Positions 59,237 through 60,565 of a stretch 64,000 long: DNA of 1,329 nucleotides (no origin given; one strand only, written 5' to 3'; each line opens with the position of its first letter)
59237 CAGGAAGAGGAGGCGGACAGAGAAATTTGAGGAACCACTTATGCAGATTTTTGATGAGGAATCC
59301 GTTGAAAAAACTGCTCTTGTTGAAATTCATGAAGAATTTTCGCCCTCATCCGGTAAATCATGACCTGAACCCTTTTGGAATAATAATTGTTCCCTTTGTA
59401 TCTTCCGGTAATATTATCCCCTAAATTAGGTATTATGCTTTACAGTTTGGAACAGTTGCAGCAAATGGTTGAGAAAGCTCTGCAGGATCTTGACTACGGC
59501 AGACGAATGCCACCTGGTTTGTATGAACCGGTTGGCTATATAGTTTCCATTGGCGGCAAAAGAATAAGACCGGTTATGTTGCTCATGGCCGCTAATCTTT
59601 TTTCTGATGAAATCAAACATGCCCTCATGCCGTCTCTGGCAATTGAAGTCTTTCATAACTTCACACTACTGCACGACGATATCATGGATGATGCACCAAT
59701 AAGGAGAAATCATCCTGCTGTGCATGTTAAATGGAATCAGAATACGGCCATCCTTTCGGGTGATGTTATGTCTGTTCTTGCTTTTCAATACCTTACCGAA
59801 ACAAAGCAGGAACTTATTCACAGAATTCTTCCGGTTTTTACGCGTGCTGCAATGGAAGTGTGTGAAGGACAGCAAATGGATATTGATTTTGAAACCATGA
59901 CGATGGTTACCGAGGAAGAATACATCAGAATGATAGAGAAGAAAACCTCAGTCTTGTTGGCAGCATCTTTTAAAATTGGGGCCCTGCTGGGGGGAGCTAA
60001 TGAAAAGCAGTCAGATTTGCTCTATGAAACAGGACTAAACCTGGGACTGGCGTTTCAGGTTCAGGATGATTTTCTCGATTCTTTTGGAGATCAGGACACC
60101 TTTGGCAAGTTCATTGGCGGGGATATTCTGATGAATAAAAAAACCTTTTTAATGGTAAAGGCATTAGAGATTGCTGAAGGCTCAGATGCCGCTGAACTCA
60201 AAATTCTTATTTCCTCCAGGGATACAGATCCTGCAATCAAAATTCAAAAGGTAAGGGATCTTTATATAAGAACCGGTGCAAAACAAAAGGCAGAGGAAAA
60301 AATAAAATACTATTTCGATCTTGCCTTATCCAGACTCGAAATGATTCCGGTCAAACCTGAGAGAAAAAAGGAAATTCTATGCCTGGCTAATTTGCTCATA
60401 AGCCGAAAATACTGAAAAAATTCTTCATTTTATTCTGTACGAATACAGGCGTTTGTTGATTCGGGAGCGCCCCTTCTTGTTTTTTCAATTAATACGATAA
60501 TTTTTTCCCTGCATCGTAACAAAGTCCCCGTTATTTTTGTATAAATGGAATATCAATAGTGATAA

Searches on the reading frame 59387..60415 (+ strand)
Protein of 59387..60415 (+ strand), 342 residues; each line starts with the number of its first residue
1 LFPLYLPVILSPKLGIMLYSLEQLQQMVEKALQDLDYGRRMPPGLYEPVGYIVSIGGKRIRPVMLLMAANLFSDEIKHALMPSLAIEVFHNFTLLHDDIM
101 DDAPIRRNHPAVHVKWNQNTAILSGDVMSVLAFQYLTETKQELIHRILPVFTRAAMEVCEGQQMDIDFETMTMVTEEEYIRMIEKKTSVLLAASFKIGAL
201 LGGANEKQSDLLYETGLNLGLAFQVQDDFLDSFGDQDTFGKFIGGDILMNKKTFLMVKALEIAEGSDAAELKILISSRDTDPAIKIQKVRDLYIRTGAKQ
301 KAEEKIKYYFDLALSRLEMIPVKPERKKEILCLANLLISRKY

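Call 80: search_protein_families(library=ncbifam, proteins=[window:59387-60415:+], max_evalue=1e-10)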
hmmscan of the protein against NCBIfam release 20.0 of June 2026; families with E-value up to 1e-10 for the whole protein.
window:59387-60415:+ (342 aa): 16 families
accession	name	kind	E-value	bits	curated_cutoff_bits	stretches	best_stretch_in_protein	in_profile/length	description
NF040698.1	IdsA_Meth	equivalog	3.4e-75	253.3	468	1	23-341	9-327/328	short chain isoprenyl diphosphate synthase IdsA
NF041003.1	GGPP_syn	equivalog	1.5e-74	251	500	1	25-341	10-325/326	geranylgeranyl diphosphate synthase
NF041169.1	f2_encap_cargo4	exception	6.1e-71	239.4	450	1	55-341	48-333/334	family 2 encapsulin nanocompartment cargo protein polyprenyl transferase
NF040789.2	gerfarn_diphsyn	equivalog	6.1e-59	199.9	560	1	22-342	12-345/345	geranylfarnesyl diphosphate synthase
NF045485.1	FPPsyn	subfamily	2.1e-51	174.8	275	1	22-266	2-254/288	farnesyl diphosphate synthase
NF045549.1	GGPPsyn_IdsB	equivalog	1.1e-48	166.1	475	1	55-341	63-345/346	geranylgeranyl diphosphate synthase IdsB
TIGR02748.1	GerC3_HepT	equivalog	1.4e-46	159.1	456.55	1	26-342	14-319/319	heptaprenyl diphosphate synthase component II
NF045628.1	HxpDPsynlarge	equivalog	7.7e-40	136.8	500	1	49-328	27-298/311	hexaprenyl-diphosphate synthase large subunit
NF045685.1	GGPPSynCrtE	equivalog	4e-39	134.4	460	1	21-263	7-256/293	geranylgeranyl diphosphate synthase CrtE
NF007877.0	PRK10581.1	equivalog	8.1e-37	127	321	1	44-264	31-260/299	(2E,6E)-farnesyl diphosphate synthase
NF042417.1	NPPPS_Mycobact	equivalog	1.5e-36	126.1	600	1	46-328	45-322/335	nonaprenyl/(2E,6E)-farnesyl/geranylgeranyl diphosphat synthase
NF008140.0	PRK10888.1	equivalog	2.4e-35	122.4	412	1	51-340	38-321/323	octaprenyl diphosphate synthase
TIGR02749.1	prenyl_cyano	equivalog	1.1e-34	120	383.2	1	24-340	6-320/322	solanesyl diphosphate synthase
NF040627.1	GFPS_Meth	equivalog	1.3e-34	120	600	1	44-232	27-210/285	geranylfarnesyl diphosphate synthase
NF042416.1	GFPPS_Mycobact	equivalog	4.7e-31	108.1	600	1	51-337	36-345/350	bifunctional (2E,6E)-farnesyl/geranyl diphosphate synthase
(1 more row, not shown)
